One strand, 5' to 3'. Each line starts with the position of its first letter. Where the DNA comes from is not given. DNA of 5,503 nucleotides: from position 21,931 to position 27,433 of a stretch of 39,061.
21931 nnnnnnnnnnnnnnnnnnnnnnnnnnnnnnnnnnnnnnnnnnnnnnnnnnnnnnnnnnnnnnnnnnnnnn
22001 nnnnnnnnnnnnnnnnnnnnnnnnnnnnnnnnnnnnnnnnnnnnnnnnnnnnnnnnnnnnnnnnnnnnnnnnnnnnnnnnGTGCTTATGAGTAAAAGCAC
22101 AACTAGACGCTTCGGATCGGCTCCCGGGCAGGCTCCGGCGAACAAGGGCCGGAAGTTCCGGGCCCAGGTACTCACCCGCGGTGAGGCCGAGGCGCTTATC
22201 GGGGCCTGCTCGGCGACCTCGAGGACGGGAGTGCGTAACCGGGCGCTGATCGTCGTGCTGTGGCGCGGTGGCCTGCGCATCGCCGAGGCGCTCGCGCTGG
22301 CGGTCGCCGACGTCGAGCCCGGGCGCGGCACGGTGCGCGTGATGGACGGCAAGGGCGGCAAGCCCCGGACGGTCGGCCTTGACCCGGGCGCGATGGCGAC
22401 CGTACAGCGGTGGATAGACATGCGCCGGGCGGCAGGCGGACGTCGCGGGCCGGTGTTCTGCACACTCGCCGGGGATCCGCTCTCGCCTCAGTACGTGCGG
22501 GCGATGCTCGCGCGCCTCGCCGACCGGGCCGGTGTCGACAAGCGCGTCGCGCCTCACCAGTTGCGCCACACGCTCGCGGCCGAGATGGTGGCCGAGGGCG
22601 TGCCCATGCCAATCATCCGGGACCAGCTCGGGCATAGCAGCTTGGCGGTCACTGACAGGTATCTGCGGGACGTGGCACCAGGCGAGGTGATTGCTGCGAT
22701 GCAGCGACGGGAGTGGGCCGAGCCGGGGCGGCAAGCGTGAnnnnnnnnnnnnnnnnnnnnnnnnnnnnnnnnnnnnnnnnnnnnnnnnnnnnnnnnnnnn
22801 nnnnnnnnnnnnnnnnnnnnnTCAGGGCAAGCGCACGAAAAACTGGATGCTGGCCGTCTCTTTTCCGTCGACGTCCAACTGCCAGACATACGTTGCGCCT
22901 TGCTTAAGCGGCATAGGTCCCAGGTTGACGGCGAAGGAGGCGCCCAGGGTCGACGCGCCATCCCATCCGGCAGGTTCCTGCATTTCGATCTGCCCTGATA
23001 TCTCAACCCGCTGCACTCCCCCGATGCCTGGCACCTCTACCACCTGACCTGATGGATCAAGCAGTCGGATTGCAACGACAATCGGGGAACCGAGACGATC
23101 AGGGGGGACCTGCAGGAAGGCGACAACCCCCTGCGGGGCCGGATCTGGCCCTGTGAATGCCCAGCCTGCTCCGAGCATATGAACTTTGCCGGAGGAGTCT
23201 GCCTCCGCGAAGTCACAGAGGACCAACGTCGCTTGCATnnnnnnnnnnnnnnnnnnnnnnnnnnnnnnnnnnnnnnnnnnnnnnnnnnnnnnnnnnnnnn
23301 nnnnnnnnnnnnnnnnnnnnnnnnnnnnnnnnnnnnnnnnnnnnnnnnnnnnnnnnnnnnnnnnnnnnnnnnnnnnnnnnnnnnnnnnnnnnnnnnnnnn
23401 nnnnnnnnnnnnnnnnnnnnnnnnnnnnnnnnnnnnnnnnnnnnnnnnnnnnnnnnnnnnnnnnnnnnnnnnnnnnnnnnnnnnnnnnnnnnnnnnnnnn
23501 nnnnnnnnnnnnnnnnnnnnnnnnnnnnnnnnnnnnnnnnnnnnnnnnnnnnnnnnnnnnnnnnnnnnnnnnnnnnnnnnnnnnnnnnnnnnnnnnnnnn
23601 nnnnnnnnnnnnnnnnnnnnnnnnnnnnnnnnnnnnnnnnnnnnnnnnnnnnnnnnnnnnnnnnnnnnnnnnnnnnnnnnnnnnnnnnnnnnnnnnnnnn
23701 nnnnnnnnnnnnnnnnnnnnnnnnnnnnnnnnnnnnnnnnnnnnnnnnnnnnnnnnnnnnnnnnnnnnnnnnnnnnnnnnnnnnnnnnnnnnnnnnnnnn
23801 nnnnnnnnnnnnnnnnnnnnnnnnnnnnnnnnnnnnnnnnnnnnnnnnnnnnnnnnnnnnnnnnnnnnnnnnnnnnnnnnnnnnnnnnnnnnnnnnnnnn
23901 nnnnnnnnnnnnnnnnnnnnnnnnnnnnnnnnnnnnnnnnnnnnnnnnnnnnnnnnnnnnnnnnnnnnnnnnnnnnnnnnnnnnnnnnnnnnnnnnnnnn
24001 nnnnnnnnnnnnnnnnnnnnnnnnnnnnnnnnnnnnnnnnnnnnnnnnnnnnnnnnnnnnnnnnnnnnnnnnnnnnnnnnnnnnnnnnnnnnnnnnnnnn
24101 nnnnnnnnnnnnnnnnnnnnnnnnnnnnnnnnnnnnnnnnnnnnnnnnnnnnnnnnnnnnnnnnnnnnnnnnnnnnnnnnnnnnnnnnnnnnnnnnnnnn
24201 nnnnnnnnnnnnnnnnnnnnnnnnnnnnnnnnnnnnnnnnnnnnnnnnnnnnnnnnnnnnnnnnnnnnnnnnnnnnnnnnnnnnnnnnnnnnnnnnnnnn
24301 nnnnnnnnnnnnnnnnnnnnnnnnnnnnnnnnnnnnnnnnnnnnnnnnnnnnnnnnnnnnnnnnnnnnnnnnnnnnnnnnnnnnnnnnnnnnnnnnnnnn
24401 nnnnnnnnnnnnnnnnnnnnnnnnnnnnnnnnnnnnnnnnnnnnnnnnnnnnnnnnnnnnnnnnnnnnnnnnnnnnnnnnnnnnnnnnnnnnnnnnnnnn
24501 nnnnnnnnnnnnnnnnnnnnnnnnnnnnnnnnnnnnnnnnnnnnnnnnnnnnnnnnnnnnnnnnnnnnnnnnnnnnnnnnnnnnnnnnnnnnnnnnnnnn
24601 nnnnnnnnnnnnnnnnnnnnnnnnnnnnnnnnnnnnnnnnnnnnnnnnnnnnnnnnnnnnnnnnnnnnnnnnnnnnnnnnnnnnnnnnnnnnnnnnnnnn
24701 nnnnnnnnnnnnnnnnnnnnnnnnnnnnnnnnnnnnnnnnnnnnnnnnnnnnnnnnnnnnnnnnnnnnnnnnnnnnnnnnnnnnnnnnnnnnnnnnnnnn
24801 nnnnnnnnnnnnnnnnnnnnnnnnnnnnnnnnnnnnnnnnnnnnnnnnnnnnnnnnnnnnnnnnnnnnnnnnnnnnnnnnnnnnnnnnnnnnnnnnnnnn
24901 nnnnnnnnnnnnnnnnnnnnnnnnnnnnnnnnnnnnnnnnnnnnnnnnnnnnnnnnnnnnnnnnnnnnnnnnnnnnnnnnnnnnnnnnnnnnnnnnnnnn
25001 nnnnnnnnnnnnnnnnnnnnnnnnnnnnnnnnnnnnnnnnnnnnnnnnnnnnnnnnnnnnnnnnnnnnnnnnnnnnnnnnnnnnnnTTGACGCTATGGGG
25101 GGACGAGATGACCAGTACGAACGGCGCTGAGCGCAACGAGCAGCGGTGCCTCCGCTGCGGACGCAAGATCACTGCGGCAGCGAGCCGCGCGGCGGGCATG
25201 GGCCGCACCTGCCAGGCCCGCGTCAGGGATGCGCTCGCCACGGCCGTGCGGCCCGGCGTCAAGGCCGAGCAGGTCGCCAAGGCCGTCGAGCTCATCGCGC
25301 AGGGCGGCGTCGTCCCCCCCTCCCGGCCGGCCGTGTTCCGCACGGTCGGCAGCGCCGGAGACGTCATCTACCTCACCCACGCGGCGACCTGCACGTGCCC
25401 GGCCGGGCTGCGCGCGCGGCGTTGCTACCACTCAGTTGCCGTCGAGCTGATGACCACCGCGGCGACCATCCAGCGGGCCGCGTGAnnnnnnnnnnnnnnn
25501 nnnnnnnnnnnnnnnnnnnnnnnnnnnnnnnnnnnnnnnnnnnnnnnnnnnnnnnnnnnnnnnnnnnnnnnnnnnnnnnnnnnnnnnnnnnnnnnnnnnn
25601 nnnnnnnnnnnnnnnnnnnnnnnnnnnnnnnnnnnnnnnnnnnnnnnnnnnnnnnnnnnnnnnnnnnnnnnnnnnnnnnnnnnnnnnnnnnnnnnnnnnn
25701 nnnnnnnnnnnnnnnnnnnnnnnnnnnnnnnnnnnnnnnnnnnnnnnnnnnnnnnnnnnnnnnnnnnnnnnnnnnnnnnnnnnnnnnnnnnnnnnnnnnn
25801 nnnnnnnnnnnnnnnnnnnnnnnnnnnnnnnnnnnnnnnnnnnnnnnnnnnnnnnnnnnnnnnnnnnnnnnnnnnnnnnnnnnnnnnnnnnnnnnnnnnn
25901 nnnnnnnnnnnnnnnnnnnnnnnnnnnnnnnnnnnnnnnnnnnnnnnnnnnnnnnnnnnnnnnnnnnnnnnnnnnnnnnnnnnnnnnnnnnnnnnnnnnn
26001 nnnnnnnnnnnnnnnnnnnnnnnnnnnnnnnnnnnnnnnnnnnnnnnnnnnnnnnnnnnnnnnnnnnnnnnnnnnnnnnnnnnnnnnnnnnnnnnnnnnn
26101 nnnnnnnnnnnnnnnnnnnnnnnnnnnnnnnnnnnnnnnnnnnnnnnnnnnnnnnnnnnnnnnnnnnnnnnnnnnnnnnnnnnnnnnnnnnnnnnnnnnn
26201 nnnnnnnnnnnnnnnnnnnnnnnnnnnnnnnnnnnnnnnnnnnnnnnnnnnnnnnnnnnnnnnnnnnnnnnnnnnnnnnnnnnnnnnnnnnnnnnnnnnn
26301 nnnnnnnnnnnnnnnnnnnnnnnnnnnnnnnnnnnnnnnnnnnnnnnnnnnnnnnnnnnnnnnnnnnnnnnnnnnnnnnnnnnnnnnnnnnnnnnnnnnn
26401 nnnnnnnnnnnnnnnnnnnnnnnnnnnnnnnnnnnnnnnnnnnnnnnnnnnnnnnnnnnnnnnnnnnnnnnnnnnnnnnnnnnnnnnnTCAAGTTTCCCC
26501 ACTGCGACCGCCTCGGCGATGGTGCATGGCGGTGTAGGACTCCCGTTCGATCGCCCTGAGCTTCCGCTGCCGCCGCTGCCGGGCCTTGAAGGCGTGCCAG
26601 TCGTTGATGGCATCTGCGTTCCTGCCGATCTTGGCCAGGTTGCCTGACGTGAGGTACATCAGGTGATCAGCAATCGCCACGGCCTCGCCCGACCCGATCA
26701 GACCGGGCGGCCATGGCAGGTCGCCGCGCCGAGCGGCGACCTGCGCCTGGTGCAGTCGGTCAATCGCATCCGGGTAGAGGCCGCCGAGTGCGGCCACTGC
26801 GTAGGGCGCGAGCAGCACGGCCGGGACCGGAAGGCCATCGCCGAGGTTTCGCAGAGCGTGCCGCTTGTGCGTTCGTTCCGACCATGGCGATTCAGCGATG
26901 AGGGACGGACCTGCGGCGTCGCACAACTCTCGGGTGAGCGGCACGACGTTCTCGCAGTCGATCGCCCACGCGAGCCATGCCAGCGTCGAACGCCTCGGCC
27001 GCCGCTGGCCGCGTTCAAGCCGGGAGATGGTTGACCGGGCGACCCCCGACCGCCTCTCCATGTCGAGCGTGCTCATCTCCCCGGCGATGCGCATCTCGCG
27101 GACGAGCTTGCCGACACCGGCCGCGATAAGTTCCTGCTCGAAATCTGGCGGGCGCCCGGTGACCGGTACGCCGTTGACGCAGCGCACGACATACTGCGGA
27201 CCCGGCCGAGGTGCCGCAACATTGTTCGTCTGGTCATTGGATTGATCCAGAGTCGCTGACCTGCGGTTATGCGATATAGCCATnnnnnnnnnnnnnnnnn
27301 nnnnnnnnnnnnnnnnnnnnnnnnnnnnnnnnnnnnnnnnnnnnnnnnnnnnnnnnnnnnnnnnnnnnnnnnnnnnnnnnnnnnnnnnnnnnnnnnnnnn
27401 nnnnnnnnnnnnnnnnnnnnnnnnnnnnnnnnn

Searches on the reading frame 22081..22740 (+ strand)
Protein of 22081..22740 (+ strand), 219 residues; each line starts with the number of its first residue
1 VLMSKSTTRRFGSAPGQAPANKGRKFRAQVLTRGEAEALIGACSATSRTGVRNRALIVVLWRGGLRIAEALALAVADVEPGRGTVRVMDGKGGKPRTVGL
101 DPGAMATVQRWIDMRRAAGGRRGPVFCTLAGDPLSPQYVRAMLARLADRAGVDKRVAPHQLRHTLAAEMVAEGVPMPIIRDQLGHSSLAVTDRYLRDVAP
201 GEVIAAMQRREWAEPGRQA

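Call 10: search_protein_families(library=pfam, proteins=[window:22081-22740:+], max_evalue=0.01)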
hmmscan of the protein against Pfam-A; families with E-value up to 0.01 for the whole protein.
window:22081-22740:+ (219 aa): 1 family
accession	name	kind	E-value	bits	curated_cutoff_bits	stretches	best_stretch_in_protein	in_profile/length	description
PF00589.27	Phage_integrase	-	2.7e-34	118.9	27.1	1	30-196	2-167/172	Phage integrase family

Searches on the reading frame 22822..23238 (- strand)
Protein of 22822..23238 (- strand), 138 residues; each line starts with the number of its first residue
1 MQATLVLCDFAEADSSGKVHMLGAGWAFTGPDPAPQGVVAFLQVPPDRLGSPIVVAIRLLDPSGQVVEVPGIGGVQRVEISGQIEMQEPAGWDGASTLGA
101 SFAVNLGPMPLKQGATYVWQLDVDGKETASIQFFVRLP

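Call 10: search_protein_families(library=pfam, proteins=[window:22822-23238:-], max_evalue=0.01)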
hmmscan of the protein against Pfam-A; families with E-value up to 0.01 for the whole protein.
window:22822-23238:- (138 aa): 1 family
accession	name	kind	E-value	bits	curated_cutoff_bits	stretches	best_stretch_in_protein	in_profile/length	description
PF22091.2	DUF6941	-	9.1e-13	49.1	27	1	5-136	3-125/125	Family of unknown function (DUF6941)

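Call 38: search_protein_families(library=phrogs, proteins=[window:22822-23238:-], max_evalue=0.01)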
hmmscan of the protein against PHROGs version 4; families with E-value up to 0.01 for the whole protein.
window:22822-23238:- (138 aa): 0 families

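Call 75: search_dna_similar(query=window:22822-23238:-, collection=phages, mode=protein, max_rows=15, max_evalue=0.01)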
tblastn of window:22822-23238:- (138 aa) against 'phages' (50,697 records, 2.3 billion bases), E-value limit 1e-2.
No match.

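Call 76: search_solved_structures(query=window:22822-23238:-, max_evalue=1)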
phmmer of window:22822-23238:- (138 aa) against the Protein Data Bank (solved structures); distinct sequences matched with E-value up to 1: 3.
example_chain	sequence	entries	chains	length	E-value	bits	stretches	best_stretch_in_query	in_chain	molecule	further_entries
6fon_A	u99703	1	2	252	0.14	15.2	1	15-49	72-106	Copper chaperone for superoxide dismutase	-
6fp6_B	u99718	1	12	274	0.15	15.2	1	15-49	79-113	Copper chaperone for superoxide dismutase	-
6wwd_A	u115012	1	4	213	0.39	13.9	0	21-78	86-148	dITP/XTP pyrophosphatase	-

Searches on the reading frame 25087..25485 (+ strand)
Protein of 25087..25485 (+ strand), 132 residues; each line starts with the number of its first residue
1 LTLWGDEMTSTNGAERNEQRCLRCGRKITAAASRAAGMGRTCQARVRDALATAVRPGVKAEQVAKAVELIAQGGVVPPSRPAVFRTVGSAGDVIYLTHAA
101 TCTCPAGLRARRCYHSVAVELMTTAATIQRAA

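Call 38: search_protein_families(library=phrogs, proteins=[window:25087-25485:+], max_evalue=0.01)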
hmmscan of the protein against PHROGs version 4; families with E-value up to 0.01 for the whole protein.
window:25087-25485:+ (132 aa): 3 families
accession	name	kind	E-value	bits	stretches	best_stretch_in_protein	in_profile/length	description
phrog_6032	-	unknown function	7.1e-06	26.9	1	17-49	245-277/296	-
phrog_636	-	unknown function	0.00058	21.2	1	20-55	206-242/254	-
phrog_25989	-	unknown function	0.0018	19.5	1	20-47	4-31/70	-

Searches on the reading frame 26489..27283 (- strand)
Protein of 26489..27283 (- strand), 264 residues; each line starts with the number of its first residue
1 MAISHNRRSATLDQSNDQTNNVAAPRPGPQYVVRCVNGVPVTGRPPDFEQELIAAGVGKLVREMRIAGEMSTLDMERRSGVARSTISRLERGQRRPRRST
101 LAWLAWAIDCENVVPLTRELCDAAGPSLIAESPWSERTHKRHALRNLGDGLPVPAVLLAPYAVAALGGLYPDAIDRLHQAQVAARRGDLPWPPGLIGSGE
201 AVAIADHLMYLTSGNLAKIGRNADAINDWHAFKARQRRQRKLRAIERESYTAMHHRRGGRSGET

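Call 10: search_protein_families(library=pfam, proteins=[window:26489-27283:-], max_evalue=0.01)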
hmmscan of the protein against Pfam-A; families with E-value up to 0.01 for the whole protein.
window:26489-27283:- (264 aa): 4 families
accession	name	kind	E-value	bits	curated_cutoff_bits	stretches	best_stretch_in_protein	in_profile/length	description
PF13560.12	HTH_31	-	3.7e-07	30.8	27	1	58-105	3-51/64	Helix-turn-helix domain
PF01381.28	HTH_3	-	7.8e-07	29.5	23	1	61-101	1-41/55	Helix-turn-helix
PF13443.12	HTH_26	-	0.00018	22.1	22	1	62-110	3-52/63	Cro/C1-type HTH DNA-binding domain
PF12844.13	HTH_19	-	0.0051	17.1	30.2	0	58-102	1-45/64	Helix-turn-helix domain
